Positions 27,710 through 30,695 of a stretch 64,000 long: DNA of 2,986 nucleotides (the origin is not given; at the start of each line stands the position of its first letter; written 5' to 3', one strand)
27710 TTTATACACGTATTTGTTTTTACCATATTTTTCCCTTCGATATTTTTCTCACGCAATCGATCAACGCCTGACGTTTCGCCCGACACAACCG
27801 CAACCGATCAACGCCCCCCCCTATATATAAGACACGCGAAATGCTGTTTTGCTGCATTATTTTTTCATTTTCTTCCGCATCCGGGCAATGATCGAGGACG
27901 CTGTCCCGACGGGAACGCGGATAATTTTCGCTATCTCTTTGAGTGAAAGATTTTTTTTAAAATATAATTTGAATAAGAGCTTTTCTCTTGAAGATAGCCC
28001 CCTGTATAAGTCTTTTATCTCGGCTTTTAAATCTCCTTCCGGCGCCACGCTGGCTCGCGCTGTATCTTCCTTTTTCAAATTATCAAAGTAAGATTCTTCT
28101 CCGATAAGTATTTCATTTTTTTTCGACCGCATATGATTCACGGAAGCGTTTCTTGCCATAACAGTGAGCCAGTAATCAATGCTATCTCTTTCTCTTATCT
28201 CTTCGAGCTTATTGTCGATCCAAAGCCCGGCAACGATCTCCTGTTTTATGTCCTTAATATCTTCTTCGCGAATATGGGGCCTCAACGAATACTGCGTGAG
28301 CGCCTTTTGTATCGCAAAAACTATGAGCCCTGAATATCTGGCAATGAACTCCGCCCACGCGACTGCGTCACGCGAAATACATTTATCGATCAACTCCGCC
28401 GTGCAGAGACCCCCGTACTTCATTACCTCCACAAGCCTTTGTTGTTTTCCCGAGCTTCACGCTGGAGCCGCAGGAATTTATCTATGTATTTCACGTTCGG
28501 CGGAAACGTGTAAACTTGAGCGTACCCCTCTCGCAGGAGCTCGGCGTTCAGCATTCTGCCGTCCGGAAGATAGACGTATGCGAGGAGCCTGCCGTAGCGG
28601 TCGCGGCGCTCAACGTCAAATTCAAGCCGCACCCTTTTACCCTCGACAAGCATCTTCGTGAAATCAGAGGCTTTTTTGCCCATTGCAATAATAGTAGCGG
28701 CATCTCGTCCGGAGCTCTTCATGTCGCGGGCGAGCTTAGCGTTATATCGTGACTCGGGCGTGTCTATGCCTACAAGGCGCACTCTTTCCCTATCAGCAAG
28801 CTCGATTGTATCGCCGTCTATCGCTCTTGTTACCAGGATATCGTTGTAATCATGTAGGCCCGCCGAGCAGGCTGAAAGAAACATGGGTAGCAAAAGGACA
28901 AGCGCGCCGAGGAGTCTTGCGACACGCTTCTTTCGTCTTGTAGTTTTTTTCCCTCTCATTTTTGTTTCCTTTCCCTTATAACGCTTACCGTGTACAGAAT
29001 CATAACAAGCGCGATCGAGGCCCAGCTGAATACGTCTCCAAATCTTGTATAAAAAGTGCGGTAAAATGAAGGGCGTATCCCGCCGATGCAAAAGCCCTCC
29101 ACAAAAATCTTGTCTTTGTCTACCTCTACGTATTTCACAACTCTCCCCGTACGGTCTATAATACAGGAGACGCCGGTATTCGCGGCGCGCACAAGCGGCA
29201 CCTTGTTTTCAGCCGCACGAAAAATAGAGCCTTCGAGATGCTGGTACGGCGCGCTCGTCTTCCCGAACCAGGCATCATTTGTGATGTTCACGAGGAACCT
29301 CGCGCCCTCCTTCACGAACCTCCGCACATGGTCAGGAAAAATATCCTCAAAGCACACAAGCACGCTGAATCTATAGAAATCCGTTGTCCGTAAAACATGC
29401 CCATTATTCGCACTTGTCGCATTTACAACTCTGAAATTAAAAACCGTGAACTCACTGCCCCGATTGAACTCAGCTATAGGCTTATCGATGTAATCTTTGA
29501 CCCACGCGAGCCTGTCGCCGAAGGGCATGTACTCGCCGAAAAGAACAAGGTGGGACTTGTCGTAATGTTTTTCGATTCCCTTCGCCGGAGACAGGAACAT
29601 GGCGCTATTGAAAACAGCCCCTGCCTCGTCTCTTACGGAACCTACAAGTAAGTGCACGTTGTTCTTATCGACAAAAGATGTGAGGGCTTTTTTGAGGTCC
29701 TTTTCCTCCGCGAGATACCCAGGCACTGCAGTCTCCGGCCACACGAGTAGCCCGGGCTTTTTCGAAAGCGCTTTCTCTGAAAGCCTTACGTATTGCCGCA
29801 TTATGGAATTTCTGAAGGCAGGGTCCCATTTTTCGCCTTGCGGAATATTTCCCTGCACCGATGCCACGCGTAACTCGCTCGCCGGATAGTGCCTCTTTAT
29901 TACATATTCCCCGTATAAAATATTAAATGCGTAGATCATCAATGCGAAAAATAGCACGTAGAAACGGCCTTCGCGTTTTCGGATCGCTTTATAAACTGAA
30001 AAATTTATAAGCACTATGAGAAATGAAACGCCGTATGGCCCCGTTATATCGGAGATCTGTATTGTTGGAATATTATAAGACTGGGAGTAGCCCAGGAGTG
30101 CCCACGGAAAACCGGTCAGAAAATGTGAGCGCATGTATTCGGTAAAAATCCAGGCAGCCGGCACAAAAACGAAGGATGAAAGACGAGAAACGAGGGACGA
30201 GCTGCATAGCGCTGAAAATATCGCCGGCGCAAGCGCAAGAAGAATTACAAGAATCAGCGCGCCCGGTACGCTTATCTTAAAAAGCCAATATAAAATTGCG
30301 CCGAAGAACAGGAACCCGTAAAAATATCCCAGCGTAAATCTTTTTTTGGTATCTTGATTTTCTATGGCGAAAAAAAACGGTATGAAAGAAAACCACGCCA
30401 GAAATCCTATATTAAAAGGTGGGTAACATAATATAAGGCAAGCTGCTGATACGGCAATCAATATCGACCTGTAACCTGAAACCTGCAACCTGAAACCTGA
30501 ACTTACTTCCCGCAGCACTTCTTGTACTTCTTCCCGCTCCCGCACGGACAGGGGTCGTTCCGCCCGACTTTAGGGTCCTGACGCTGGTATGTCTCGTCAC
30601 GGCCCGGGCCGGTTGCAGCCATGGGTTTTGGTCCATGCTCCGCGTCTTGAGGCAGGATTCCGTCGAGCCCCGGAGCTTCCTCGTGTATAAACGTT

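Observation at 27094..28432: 43-bp near-identical motif upstream of both spoVG and the anti-sigma gene next to an ECF sigma factor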

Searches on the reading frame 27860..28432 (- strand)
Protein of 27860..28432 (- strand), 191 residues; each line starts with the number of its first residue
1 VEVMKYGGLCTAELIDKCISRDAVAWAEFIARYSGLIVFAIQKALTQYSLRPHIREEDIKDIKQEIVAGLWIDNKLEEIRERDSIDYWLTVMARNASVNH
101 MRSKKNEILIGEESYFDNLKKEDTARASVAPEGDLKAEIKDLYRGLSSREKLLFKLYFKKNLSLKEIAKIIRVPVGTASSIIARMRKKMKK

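Call 7: search_protein_families(library=pfam, proteins=[window:27860-28432:-], max_evalue=0.01)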
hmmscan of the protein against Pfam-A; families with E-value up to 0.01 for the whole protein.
window:27860-28432:- (191 aa): 5 families
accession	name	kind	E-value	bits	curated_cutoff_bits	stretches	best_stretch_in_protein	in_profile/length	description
PF04545.22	Sigma70_r4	-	1.2e-08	34.8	24.1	1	145-191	4-50/50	Sigma-70, region 4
PF08281.18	Sigma70_r4_2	-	1.1e-05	25.4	25.7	1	139-189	4-54/54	Sigma-70, region 4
PF04542.20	Sigma70_r2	-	9.7e-05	22.5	24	1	54-105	18-69/71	Sigma-70 region 2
PF01047.28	MarR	-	0.006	16.9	24.6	0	151-188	7-44/59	MarR family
PF04297.20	UPF0122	-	0.0089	16.7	22.7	0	141-187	12-59/101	Putative helix-turn-helix protein, YlxM / p13 like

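Call 10: find_homologous_proteins(query=window:27860-28432:-)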
Query window:27860-28432:- (191 aa): 6 proteins with E <= 0.001 among 179 candidates.
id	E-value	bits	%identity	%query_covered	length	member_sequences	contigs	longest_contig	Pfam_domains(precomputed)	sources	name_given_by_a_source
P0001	6.5e-116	402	100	98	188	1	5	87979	PF04545.23,PF08281.19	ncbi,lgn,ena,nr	ncbi:MAG: sigma-70 family RNA polymerase sigma factor [Candidatus Omnitrophica bacterium]|nr:sigma-7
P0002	1.2e-100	352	88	98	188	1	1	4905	PF04545.23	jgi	-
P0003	7.8e-97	340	85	98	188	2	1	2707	PF04545.23,PF08281.19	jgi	-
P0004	4.7e-86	305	75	98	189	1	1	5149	PF04545.23,PF08281.19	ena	-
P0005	1.8e-72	261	64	98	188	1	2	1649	PF05263.18,PF04545.23,PF04542.21,PF08281.19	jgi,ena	-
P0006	7.7e-71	255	64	98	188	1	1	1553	PF04545.23,PF08281.19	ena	-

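Call 11: find_encoding_contigs(protein=P0002, flank=10000, max_places=4)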
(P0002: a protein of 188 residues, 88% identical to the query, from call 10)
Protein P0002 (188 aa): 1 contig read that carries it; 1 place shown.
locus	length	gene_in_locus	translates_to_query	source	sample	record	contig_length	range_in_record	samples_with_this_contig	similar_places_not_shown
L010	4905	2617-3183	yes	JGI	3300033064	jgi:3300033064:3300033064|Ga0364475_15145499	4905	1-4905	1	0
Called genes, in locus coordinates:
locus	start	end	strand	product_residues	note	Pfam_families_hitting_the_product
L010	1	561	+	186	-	?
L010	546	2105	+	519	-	PF20154:LNT_N, PF00795:CN_hydrolase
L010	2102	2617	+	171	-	PF00565:SNase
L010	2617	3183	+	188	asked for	PF04545:Sigma70_r4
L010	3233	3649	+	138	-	-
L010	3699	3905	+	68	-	-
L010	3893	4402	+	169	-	PF10543:ORF6N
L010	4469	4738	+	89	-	PF04026:SpoVG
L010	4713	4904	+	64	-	?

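Call 12: find_encoding_contigs(protein=P0004, flank=10000, max_places=4)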
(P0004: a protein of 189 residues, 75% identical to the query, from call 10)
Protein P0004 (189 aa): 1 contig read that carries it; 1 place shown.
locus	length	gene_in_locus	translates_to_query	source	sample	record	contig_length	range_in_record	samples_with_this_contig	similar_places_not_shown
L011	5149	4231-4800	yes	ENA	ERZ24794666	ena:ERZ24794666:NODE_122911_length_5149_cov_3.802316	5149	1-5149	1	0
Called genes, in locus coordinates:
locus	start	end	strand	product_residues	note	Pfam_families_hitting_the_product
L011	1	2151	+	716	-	?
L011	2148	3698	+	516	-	PF20154:LNT_N, PF00795:CN_hydrolase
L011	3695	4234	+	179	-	PF00565:SNase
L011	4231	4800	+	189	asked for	PF08281:Sigma70_r4_2 (weak), PF04545:Sigma70_r4 (weak)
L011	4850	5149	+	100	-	?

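Call 13: find_encoding_contigs(protein=P0005, flank=10000, max_places=4)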
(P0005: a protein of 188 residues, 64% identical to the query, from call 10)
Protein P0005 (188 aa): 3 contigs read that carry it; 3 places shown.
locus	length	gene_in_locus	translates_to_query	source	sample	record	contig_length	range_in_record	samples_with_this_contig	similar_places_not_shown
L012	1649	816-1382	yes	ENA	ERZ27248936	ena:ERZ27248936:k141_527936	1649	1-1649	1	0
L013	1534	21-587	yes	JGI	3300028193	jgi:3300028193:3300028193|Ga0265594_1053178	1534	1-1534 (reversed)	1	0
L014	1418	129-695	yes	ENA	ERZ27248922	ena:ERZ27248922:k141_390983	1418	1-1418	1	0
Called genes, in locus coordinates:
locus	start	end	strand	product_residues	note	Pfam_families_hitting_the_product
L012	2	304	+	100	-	?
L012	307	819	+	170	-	PF00565:SNase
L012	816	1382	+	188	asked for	PF04542:Sigma70_r2 (faint), PF05263:DUF722 (weak), PF08281:Sigma70_r4_2 (weak), PF04545:Sigma70_r4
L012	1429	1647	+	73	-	?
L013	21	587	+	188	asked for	PF04542:Sigma70_r2 (faint), PF05263:DUF722 (weak), PF08281:Sigma70_r4_2 (weak), PF04545:Sigma70_r4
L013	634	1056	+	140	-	PF13490:zf-HC2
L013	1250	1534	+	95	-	?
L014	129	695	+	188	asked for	PF04542:Sigma70_r2 (faint), PF05263:DUF722 (weak), PF08281:Sigma70_r4_2 (weak), PF04545:Sigma70_r4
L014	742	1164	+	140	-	PF13490:zf-HC2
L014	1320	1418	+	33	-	?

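Call 14: find_encoding_contigs(protein=P0006, flank=10000, max_places=4)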
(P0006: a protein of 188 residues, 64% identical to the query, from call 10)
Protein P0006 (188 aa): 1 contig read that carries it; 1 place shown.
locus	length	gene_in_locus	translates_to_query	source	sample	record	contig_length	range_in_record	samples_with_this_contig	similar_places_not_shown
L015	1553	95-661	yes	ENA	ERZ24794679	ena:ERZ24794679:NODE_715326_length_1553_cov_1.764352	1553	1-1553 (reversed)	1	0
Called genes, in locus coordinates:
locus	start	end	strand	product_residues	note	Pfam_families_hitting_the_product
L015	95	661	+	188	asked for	PF08281:Sigma70_r4_2 (weak), PF04545:Sigma70_r4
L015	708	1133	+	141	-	PF13490:zf-HC2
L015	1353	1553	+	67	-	?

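Call 26: search_protein_families(library=ncbifam, proteins=[window:27860-28423:-], max_evalue=0.01)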
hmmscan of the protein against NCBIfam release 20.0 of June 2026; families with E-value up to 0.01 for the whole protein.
window:27860-28423:- (188 aa): 65 families (the best 25 are shown)
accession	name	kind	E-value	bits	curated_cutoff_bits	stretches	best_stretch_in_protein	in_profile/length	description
TIGR02937.1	sigma70-ECF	superfamily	6.4e-21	74.7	42.9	1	22-188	2-163/165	sigma-70 family RNA polymerase sigma factor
NF058625.1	sigma_PG0214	equivalog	1.9e-13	50.5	130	1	35-188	10-159/170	GFO_1088 family ECF-type sigma factor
TIGR02985.1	Sig70_bacteroi1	subfamily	3.5e-13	50.1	126.4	1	38-188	10-160/162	RNA polymerase sigma-70 factor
TIGR02989.1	Sig-70_gvs1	subfamily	5.9e-12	45.8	124.55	1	38-187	10-155/158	RNA polymerase sigma-70 factor, Rhodopirellula/Verrucomicrobium family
NF007215.0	PRK09637.1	equivalog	1.1e-11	45.1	212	1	42-188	14-152/181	RNA polymerase sigma factor SigZ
NF009172.0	PRK12519.1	subfamily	2.6e-10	40.2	222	1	17-184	25-180/194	RNA polymerase sigma factor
TIGR02959.1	SigZ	equivalog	3.2e-10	40.1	168.65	1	52-187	18-145/170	RNA polymerase sigma factor SigZ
NF007226.0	PRK09644.1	equivalog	3.4e-09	37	199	1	77-188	46-155/166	RNA polymerase sigma factor SigM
TIGR02479.1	FliA_WhiG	subfamily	4e-09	36.6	189.6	1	95-187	131-220/224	FliA/WhiG family RNA polymerase sigma factor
NF005413.0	PRK06986.1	subfamily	5e-09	36.3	201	1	114-187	160-233/241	RNA polymerase sigma factor FliA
NF007223.0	PRK09641.1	equivalog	5.1e-09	36.2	209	1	44-188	33-182/187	RNA polymerase sigma factor SigW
TIGR02950.1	SigM_subfam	subfamily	7.6e-09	35.6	147.95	1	40-188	11-156/159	RNA polymerase sigma factor, SigM family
TIGR02952.1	Sig70_famx2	equivalog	1.3e-08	34.9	206.45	1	78-187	60-167/170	ECF subfamily RNA polymerase sigma factor, BldN family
NF009166.1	PRK12513.1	equivalog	2.7e-08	33.8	206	1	40-184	33-177/193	RNA polymerase sigma factor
TIGR02954.1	Sig70_famx3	hypoth_equivalog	3.6e-08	33.4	188.5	1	53-188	40-165/170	RNA polymerase sigma-70 factor, TIGR02954 family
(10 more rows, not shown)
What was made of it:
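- On ECF (group 4) sigma factor: 188 aa. TIGR02937 sigma70-ECF scores 74.7 bits against a cut-off of 42.9 (call 26).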

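Call 53: search_solved_structures(query=window:27860-28423:-, max_evalue=0.01, show_alignments=2)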
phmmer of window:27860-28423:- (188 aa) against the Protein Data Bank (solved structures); distinct sequences matched with E-value up to 0.01: 3.
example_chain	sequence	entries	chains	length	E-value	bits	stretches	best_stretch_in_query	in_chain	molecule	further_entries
5wuq_A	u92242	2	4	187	0.00051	23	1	54-188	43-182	ECF RNA polymerase sigma factor SigW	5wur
6pmi_F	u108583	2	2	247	0.0047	19.9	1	129-185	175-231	RNA polymerase sigma factor FliA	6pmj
1rp3_A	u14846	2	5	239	0.0076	19.2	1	130-186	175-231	RNA polymerase sigma factor SIGMA-28 (FliA) | RNA polymerase sigma factor FliA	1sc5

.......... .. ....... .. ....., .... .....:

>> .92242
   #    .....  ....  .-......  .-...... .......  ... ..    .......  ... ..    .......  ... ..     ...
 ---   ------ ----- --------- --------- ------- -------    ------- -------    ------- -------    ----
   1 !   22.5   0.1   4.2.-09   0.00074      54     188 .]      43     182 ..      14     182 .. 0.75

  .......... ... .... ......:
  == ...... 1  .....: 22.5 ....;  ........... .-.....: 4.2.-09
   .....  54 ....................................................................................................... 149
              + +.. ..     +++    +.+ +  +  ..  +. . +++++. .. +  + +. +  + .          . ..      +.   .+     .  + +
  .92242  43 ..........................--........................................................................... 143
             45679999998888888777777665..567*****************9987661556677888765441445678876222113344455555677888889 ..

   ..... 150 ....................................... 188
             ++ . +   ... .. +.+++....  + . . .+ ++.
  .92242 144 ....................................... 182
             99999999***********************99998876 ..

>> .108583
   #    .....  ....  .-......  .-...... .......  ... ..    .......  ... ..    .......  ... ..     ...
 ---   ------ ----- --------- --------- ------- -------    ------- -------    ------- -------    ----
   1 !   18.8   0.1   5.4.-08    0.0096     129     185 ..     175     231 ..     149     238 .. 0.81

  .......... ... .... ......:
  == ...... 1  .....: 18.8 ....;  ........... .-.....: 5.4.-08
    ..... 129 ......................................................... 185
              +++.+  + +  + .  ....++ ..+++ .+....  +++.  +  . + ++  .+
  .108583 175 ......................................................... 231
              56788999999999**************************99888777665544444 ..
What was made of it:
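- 27857..28423 (-): ECF-type sigma factor gene, 188 aa. Its ATG overlaps the nuclease stop codon (TAATG). Pfam Sigma70_r4 and r2 (call 7); TIGR02937 sigma70-ECF above its cut-off (call 26); closest solved structure is B. subtilis SigW, a weak match at E 5e-4 (call 53).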

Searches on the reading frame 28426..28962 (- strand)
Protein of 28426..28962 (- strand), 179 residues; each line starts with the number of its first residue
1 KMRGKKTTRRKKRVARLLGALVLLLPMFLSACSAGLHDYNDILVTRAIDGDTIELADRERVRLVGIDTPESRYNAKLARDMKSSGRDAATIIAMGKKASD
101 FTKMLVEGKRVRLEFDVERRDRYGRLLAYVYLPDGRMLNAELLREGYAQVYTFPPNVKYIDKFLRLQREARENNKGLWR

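Call 7: search_protein_families(library=pfam, proteins=[window:28426-28962:-], max_evalue=0.01)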
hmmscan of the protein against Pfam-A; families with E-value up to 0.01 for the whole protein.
window:28426-28962:- (179 aa): 1 family
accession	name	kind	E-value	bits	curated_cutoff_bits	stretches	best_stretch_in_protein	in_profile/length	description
PF00565.23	SNase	-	6.1e-27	94.6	21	1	60-178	1-105/107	Staphylococcal nuclease homologue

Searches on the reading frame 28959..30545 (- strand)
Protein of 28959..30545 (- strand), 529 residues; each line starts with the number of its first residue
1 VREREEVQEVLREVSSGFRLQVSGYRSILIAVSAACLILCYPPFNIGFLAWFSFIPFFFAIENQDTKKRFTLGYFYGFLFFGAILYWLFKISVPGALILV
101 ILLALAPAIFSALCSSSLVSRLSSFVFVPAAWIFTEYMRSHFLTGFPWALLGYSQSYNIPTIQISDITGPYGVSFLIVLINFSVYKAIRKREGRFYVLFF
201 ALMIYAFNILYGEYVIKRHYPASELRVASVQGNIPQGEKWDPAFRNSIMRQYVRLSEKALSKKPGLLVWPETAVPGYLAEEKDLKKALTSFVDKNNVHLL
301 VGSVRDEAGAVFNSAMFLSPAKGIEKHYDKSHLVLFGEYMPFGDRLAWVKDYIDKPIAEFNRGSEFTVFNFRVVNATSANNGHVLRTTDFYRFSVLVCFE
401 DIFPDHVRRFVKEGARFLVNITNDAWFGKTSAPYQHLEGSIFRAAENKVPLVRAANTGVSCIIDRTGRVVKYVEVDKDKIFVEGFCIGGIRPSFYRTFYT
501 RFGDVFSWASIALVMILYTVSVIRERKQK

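Call 7: search_protein_families(library=pfam, proteins=[window:28959-30545:-], max_evalue=0.01)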
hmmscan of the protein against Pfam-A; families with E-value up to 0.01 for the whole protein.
window:28959-30545:- (529 aa): 2 families
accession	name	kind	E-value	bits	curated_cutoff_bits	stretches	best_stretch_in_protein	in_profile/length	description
PF20154.4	LNT_N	-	1.8e-38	132.7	27.1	1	33-182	1-158/159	Apolipoprotein N-acyltransferase N-terminal domain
PF00795.27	CN_hydrolase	-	8.8e-29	101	23.2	1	226-471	1-232/256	Carbon-nitrogen hydrolase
